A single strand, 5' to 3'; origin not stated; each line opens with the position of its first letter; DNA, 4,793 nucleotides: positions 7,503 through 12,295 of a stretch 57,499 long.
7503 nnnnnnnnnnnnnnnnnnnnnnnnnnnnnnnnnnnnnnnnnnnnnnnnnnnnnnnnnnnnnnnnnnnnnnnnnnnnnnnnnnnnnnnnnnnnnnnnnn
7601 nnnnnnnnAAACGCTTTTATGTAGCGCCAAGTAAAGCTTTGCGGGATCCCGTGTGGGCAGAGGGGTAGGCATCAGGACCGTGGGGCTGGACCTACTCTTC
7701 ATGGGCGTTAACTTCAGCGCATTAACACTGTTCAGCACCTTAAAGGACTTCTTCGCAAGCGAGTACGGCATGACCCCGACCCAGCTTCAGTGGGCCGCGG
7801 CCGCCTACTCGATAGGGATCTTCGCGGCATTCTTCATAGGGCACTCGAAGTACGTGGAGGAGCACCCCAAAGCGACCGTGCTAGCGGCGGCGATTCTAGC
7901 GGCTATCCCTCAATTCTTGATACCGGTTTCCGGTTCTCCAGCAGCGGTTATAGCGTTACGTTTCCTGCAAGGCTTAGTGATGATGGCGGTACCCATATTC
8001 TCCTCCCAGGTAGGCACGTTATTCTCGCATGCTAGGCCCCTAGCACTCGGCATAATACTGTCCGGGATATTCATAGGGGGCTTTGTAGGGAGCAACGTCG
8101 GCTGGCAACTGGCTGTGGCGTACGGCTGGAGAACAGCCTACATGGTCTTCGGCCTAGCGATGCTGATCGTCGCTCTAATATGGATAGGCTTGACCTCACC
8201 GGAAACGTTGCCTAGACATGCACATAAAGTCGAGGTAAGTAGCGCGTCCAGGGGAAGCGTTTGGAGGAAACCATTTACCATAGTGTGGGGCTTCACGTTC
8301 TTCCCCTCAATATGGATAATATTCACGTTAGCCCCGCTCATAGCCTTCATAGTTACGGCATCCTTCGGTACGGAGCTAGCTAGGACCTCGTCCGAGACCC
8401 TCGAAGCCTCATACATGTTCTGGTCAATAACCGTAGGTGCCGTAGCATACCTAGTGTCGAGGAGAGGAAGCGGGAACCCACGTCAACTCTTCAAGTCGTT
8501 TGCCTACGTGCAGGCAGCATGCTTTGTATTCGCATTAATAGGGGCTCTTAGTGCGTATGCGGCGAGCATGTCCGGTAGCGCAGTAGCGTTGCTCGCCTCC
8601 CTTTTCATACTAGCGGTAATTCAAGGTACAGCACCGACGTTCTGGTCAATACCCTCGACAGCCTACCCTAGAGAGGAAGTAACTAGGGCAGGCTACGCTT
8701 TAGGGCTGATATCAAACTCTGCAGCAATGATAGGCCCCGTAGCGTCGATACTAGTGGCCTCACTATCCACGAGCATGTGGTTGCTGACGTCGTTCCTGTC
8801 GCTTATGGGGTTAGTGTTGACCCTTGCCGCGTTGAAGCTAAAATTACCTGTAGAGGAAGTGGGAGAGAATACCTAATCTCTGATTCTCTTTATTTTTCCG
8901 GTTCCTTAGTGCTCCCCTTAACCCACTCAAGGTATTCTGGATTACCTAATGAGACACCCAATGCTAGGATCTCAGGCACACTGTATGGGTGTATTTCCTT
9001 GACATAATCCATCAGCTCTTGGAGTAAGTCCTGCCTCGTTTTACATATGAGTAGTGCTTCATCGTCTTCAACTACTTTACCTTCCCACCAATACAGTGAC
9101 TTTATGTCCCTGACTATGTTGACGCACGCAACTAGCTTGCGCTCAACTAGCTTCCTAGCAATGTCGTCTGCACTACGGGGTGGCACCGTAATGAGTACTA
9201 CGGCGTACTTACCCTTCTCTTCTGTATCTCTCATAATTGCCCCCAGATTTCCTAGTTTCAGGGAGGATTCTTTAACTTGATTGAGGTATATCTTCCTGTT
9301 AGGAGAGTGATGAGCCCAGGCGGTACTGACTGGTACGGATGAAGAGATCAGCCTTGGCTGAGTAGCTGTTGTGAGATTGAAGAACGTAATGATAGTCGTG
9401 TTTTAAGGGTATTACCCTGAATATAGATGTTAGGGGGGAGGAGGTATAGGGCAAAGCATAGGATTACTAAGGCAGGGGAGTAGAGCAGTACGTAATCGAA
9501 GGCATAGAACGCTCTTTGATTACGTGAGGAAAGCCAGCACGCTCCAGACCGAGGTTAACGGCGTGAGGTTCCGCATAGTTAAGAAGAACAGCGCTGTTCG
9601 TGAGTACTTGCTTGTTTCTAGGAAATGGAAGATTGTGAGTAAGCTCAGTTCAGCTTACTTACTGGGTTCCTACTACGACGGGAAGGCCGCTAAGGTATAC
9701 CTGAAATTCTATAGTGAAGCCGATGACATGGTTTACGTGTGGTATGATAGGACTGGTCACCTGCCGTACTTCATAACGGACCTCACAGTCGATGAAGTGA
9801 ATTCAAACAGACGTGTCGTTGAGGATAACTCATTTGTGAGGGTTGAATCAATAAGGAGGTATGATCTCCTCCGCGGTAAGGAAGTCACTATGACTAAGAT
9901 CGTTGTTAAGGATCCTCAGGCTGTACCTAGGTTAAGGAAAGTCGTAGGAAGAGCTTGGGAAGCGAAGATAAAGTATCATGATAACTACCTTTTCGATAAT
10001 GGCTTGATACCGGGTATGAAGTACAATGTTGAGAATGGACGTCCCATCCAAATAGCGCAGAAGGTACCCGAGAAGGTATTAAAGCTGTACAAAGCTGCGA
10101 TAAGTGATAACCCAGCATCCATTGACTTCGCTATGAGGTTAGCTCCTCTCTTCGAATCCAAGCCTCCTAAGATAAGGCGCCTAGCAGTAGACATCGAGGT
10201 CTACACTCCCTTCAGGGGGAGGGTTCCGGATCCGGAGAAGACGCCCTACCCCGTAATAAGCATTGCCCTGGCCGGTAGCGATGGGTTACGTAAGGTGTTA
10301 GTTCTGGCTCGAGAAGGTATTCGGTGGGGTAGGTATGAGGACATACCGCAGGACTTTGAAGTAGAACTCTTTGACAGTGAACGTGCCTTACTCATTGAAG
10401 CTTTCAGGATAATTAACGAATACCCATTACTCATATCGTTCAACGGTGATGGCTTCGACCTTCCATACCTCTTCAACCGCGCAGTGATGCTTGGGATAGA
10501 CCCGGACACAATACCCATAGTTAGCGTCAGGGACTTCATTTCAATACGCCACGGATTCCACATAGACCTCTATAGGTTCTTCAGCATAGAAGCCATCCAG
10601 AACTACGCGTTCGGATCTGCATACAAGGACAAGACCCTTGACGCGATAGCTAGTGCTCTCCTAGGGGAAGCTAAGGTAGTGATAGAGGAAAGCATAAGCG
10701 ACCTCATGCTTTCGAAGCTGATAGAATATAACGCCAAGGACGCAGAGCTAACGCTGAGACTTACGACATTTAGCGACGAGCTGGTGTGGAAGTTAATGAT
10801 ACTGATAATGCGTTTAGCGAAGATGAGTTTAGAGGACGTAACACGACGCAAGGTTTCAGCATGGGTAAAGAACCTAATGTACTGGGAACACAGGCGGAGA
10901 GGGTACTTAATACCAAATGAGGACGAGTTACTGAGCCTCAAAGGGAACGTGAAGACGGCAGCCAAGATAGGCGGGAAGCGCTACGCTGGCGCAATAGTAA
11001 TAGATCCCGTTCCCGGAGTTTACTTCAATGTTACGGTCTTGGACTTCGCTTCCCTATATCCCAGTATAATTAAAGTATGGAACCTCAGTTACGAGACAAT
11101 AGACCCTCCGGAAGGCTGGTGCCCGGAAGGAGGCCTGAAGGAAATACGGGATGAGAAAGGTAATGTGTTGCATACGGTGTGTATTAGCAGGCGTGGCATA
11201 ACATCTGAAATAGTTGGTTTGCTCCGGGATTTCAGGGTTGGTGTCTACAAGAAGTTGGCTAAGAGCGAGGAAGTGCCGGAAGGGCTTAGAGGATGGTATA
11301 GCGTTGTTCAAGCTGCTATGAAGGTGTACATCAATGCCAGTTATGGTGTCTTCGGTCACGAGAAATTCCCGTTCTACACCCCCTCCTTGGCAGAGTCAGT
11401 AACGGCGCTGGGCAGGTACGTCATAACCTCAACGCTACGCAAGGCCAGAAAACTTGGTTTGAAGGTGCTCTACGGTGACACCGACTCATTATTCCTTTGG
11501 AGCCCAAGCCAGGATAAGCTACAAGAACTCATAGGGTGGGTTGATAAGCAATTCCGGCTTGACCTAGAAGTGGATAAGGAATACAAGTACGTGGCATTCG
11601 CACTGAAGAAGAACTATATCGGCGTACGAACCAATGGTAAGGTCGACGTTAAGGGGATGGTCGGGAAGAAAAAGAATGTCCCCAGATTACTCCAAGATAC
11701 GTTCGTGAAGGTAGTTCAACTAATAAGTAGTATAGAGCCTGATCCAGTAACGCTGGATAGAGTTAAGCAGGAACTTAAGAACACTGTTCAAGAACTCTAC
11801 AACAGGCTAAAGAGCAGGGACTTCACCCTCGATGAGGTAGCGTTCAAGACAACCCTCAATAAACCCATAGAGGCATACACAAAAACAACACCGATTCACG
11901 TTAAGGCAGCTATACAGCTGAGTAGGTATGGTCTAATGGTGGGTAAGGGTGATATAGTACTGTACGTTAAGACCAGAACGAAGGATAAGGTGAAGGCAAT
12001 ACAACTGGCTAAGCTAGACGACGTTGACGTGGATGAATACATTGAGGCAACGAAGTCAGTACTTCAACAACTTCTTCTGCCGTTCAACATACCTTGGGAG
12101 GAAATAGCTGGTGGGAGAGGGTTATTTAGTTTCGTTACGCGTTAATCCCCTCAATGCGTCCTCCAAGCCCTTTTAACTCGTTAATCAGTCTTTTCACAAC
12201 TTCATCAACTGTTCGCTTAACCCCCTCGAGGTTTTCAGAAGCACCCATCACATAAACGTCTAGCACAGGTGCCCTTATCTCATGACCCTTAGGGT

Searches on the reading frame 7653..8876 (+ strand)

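Call 13: search_protein_families(library=ncbifam, proteins=[window:7653-8876:+], max_evalue=0.00001)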
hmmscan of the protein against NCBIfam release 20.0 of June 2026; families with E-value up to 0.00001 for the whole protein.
window:7653-8876:+ (407 aa): 0 families

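Call 14: search_protein_families(library=pfam, proteins=[window:7653-8876:+], max_evalue=0.00001)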
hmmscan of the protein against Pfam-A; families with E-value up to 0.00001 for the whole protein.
window:7653-8876:+ (407 aa): 1 family
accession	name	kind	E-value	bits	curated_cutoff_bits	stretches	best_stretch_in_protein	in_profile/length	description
PF07690.21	MFS_1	-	2.6e-28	99.4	33.4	1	18-362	6-347/347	Major Facilitator Superfamily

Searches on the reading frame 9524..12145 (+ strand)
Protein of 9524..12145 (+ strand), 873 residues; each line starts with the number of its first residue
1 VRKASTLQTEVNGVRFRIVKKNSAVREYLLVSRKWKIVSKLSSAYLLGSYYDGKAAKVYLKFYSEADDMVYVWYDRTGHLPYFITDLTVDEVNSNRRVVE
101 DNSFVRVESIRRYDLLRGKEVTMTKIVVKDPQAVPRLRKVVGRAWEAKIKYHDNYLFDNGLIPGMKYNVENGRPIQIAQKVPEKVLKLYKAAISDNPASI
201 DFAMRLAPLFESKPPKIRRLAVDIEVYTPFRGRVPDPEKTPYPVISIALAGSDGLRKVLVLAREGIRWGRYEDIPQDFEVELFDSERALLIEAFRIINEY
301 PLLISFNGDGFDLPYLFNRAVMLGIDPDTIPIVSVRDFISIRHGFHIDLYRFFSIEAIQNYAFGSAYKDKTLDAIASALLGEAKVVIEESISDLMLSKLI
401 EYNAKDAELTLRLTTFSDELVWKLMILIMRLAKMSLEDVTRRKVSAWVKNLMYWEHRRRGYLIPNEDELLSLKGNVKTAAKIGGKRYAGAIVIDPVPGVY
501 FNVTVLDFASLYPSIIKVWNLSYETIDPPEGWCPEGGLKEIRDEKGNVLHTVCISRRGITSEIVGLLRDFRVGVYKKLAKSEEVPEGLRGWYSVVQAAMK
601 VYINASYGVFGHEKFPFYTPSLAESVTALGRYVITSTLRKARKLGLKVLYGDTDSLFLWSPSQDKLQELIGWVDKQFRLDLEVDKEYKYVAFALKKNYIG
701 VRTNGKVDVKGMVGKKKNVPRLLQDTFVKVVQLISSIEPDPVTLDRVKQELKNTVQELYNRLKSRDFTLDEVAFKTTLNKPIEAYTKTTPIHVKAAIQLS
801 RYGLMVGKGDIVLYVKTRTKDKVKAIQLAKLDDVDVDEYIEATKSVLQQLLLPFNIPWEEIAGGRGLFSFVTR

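Call 13: search_protein_families(library=ncbifam, proteins=[window:9524-12145:+], max_evalue=0.00001)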
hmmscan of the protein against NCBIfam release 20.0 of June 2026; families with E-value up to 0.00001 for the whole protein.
window:9524-12145:+ (873 aa): 9 families
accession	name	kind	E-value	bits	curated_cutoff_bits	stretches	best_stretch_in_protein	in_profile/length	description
NF004419.0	PRK05761.1-5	equivalog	0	1205.4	1285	1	33-871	91-930/932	DNA-directed DNA polymerase I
NF004415.0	PRK05761.1-1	equivalog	0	1023.6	1289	1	42-870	49-873/883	DNA-directed DNA polymerase I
NF004417.0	PRK05761.1-3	equivalog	4.8e-304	1010.7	780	1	38-866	32-856/858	DNA-directed DNA polymerase I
TIGR00592.1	pol2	superfamily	1.4e-40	139.3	239.95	1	451-829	758-1142/1176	DNA polymerase (pol2)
NF004421.0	PRK05762.1-2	equivalog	5.8e-36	124.1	570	1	117-665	76-569/795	DNA polymerase II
NF004416.0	PRK05761.1-2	equivalog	1.7e-26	92.8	516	2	592-848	390-643/665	type B DNA-directed DNA polymerase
NF004422.0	PRK05762.1-4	equivalog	1.6e-22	79.7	1103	1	245-662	169-559/789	DNA polymerase II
NF004420.0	PRK05762.1-1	equivalog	5.9e-20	71.5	1435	1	366-662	287-555/783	DNA polymerase II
NF004418.0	PRK05761.1-4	subfamily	1e-16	60.3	692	1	489-838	325-677/717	type B DNA-directed DNA polymerase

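Call 14: search_protein_families(library=pfam, proteins=[window:9524-12145:+], max_evalue=0.00001)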
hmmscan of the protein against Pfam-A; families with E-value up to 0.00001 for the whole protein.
window:9524-12145:+ (873 aa): 2 families
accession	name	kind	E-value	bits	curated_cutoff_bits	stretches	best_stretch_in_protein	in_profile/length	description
PF00136.26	DNA_pol_B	-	5.6e-47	161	23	1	442-830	9-421/453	DNA polymerase family B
PF03104.25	DNA_pol_B_exo1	-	4e-19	69.4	23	1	144-325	3-184/242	DNA polymerase family B, exonuclease domain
